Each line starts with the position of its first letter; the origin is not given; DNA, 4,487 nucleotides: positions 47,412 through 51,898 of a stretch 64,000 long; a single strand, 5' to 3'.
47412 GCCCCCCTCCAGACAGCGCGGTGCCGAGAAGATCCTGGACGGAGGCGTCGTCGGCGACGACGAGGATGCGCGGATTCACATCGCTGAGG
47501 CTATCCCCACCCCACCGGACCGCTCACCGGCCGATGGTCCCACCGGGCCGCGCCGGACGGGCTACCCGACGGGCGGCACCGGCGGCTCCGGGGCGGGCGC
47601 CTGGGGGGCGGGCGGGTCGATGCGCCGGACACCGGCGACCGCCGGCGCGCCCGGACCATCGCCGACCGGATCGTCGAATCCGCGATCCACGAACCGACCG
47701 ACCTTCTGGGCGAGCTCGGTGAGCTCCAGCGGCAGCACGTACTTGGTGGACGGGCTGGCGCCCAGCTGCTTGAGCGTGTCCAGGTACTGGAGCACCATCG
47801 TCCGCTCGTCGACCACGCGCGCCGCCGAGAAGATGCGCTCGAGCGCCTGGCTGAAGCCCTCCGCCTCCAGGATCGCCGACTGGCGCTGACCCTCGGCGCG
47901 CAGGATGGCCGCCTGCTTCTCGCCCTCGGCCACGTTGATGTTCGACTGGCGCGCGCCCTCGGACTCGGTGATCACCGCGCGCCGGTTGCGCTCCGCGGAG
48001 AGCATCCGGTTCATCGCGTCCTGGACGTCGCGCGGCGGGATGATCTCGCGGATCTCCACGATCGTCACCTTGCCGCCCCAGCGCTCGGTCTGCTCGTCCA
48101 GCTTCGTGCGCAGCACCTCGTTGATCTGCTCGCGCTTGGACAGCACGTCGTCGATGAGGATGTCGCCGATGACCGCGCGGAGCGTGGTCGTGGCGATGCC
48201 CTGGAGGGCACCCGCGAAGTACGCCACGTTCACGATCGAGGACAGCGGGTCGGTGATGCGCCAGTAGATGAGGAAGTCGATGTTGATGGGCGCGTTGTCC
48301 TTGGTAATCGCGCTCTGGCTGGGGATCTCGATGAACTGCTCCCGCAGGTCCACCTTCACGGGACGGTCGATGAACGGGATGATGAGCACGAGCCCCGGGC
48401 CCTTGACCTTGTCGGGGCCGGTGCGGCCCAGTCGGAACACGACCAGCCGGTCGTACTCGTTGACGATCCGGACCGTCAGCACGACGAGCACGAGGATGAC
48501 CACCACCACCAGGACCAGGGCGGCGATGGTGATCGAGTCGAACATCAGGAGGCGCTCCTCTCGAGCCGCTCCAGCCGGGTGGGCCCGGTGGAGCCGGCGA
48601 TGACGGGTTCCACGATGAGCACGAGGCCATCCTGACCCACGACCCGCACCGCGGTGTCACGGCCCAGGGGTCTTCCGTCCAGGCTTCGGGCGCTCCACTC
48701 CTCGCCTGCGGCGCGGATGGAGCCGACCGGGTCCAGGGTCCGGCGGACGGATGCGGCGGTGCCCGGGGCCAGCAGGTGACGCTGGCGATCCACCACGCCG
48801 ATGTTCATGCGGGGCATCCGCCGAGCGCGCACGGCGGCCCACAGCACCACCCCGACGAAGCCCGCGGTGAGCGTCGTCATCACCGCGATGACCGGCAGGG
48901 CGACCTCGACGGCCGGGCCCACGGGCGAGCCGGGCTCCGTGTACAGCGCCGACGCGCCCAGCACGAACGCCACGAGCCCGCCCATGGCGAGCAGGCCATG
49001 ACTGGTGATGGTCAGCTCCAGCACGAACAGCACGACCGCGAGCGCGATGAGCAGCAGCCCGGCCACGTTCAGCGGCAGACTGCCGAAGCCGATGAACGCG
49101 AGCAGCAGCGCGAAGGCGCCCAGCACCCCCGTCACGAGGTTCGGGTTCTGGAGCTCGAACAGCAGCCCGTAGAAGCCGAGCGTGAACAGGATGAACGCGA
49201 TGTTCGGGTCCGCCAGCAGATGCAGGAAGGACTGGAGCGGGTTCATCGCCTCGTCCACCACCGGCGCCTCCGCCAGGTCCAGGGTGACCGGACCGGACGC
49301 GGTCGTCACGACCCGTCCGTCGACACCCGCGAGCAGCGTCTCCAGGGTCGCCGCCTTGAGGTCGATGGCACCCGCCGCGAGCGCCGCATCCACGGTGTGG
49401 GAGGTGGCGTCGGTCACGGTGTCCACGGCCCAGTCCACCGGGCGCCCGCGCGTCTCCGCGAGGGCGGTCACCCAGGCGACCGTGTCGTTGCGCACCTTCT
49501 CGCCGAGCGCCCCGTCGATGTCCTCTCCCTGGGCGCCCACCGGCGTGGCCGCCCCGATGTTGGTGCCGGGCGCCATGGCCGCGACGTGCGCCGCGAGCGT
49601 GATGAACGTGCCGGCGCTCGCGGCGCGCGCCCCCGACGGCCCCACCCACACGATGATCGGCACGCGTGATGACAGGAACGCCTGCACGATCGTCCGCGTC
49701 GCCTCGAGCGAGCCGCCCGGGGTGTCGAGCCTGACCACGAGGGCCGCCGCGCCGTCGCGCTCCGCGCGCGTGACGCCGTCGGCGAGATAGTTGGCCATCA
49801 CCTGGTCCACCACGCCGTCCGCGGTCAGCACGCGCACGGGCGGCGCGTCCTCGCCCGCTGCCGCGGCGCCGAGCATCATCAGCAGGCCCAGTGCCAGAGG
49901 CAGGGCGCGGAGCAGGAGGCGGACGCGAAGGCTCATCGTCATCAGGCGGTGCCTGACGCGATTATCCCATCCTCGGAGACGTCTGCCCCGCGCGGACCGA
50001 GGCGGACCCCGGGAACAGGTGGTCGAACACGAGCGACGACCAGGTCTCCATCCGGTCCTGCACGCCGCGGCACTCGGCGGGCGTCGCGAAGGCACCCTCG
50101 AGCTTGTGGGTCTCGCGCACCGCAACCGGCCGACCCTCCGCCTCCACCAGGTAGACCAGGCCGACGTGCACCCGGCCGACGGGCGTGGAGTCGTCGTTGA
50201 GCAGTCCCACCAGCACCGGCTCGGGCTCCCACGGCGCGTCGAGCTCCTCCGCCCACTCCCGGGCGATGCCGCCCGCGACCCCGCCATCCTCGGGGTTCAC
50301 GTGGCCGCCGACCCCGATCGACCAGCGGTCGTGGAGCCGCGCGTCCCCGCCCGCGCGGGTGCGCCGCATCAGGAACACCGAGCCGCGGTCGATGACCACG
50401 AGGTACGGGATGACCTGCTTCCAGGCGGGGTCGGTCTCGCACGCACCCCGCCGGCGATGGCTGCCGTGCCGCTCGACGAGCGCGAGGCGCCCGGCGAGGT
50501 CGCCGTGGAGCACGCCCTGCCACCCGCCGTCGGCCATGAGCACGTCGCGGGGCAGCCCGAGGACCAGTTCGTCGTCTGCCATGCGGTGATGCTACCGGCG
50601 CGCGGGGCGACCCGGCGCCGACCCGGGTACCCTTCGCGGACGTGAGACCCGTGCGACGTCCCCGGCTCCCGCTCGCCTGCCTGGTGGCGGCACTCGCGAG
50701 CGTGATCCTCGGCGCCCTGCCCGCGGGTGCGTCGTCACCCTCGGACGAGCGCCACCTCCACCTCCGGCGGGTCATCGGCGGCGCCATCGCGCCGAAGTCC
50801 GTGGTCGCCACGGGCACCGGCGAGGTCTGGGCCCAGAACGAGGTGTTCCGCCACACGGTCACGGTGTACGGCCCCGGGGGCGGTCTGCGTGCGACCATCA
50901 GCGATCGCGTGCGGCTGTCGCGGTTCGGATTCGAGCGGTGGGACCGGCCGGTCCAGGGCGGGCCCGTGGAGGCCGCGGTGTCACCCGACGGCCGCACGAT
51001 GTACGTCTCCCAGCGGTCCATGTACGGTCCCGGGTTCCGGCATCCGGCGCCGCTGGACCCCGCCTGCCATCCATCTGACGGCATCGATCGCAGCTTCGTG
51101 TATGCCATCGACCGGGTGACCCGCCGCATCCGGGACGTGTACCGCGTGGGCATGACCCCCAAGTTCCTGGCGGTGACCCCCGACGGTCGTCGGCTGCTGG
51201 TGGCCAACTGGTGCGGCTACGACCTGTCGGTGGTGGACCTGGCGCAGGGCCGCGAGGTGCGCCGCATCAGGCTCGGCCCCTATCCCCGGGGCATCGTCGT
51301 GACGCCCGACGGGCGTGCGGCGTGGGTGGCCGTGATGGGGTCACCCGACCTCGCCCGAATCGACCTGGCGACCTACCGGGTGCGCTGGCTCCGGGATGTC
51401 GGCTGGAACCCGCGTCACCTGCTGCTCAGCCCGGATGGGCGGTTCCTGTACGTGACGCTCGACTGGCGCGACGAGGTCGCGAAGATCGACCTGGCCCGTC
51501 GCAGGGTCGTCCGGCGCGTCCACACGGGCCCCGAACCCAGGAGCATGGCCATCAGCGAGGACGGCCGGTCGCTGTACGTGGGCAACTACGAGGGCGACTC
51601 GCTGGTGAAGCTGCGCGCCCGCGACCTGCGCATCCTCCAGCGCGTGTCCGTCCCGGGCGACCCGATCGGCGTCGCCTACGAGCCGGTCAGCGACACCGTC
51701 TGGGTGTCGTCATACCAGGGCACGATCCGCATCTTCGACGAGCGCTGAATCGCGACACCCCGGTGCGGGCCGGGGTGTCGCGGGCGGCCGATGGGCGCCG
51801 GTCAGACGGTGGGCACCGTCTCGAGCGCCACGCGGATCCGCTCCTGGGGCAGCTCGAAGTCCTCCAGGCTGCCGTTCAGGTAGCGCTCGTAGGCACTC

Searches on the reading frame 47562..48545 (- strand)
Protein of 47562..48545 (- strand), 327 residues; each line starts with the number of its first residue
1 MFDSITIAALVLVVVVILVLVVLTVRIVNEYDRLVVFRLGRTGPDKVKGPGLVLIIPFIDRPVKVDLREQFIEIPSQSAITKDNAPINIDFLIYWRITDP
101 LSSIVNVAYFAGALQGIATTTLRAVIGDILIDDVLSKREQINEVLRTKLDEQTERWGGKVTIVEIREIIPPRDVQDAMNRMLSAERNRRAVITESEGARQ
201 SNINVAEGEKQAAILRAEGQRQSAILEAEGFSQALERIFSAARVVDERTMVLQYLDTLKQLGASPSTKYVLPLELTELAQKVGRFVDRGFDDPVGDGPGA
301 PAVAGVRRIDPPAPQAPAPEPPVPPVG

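Call 8: search_protein_families(library=pfam, proteins=[window:47562-48545:-], max_evalue=0.001)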
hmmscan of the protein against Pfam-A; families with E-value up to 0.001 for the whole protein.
window:47562-48545:- (327 aa): 1 family
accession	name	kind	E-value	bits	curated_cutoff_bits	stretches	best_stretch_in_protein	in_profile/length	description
PF01145.31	Band_7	-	1.4e-36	126.6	23.6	1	27-197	2-174/176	SPFH domain / Band 7 family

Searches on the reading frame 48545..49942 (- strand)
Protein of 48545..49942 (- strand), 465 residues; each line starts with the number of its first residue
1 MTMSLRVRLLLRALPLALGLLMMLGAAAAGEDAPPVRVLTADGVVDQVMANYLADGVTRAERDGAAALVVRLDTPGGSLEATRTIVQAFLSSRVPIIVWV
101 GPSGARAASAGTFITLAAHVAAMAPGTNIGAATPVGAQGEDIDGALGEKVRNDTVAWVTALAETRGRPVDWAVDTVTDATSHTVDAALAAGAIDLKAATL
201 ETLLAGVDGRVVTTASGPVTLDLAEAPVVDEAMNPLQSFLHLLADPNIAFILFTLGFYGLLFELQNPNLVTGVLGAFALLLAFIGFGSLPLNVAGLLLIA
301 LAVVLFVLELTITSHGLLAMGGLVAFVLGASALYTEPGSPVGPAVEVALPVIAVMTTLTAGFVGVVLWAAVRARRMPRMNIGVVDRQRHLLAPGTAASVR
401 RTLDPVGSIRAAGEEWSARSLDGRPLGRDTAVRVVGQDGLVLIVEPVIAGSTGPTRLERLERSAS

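Call 8: search_protein_families(library=pfam, proteins=[window:48545-49942:-], max_evalue=0.001)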
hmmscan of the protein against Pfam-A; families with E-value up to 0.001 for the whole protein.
window:48545-49942:- (465 aa): 3 families
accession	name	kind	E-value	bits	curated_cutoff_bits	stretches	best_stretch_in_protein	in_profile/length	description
PF24961.1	NfeD_membrane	-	2.8e-19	69.7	26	1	247-363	1-117/119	NfeD integral membrane domain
PF25145.1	NfeD1b_N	-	2.1e-18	67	40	1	38-175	4-134/189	NfeD1b, N-terminal domain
PF01957.25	NfeD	-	4.9e-12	46.3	29.1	1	397-446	9-57/57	NfeD-like C-terminal, partner-binding domain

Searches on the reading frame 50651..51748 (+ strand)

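Call 8: search_protein_families(library=pfam, proteins=[window:50651-51748:+], max_evalue=0.001)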
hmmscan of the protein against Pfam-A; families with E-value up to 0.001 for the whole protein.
window:50651-51748:+ (365 aa): 6 families
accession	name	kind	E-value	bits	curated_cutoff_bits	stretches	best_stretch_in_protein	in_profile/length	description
PF02239.22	Cytochrom_D1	-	5.8e-15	55.2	25.5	1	258-335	42-118/368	Cytochrome D1 heme domain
PF10282.15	Lactonase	-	3.6e-11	43.3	21.7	1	257-319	249-316/344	Lactonase, 7-bladed beta-propeller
PF21783.3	YNCE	-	1.6e-10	41.2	27.1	1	151-216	267-332/339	YNCE-like beta-propeller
PF25174.1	Beta-prop_THOC3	-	1.6e-05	24.5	305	1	258-363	53-157/272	THOC3 beta-propeller domain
PF23414.1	Beta-prop_EML_2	-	2.9e-05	24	90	1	269-363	15-109/266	Echinoderm microtubule-associated protein second beta-propeller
PF07676.18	PD40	-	0.00024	21.4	20.9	0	109-118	15-24/38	WD40-like Beta Propeller Repeat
